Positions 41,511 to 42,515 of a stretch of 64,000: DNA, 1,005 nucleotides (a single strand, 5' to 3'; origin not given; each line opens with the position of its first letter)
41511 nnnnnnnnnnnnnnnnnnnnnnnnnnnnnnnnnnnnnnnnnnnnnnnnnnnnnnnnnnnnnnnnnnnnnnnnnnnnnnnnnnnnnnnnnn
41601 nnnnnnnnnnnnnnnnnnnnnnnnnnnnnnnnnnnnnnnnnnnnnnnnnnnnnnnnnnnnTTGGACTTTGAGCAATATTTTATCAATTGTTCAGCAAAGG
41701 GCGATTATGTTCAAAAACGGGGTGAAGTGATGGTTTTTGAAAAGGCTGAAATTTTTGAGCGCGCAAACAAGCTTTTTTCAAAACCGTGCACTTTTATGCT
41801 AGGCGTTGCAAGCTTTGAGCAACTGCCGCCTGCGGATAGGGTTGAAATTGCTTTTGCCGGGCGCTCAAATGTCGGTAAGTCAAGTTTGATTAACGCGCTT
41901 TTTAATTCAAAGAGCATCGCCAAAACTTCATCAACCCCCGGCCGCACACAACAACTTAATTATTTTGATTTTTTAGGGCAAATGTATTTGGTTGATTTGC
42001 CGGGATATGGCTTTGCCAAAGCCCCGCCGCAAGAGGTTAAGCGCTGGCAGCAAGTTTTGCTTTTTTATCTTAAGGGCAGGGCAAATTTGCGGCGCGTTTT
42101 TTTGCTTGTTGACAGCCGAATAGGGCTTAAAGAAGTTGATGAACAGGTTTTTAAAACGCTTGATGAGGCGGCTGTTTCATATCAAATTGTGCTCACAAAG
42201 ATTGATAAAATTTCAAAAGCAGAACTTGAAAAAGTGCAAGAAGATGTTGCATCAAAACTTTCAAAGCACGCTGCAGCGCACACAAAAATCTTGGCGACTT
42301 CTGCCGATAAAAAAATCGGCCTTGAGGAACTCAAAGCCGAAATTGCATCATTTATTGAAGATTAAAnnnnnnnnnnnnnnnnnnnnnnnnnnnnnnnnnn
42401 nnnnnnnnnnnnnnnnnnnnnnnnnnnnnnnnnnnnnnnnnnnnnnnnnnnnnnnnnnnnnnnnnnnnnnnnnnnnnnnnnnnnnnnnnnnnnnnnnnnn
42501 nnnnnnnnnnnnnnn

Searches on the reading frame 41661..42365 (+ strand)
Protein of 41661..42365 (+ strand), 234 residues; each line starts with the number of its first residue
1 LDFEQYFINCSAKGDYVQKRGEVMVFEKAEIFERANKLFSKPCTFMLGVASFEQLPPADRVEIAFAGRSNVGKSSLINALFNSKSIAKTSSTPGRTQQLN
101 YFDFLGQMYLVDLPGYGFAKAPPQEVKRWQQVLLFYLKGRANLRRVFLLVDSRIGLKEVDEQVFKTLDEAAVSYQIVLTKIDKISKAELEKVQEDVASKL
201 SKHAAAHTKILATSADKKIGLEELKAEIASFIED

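Call 13: search_protein_families(library=pfam, proteins=[window:41661-42365:+], max_evalue=0.01)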
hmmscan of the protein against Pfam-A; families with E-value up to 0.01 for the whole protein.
window:41661-42365:+ (234 aa): 10 families
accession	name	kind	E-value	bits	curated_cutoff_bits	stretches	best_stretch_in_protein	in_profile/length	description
PF01926.29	MMR_HSR1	-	1.2e-19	71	21.9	1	62-180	1-113/113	50S ribosome-binding GTPase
PF03193.22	RsgA_GTPase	-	3.7e-10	40.3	30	1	63-115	109-167/174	RsgA GTPase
PF00009.33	GTP_EFTU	-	3.9e-09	36.8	26.5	1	146-232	96-186/188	Elongation factor Tu GTP binding domain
PF02421.24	FeoB_N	-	1.1e-07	32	27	1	62-228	2-156/156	Ferrous iron transport protein B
PF00735.24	Septin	-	3.1e-05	23.8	26.2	0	63-91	7-35/280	Septin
PF09439.16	SRPRB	-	0.00028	20.8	25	1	62-161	5-91/178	Signal recognition particle receptor beta subunit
PF16897.10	MMR_HSR1_Xtn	-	0.00068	20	35.2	1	176-228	60-100/106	C-terminal region of MMR_HSR1 domain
PF05049.19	IIGP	-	0.0042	16.7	24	1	60-183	35-153/375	Interferon-inducible GTPase (IIGP)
PF10662.15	PduV-EutP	-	0.0051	17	21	0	177-228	95-141/143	Ethanolamine utilisation - propanediol utilisation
PF02492.25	cobW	-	0.0099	15.9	20.7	0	135-203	107-175/180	CobW/HypB/UreG, nucleotide-binding domain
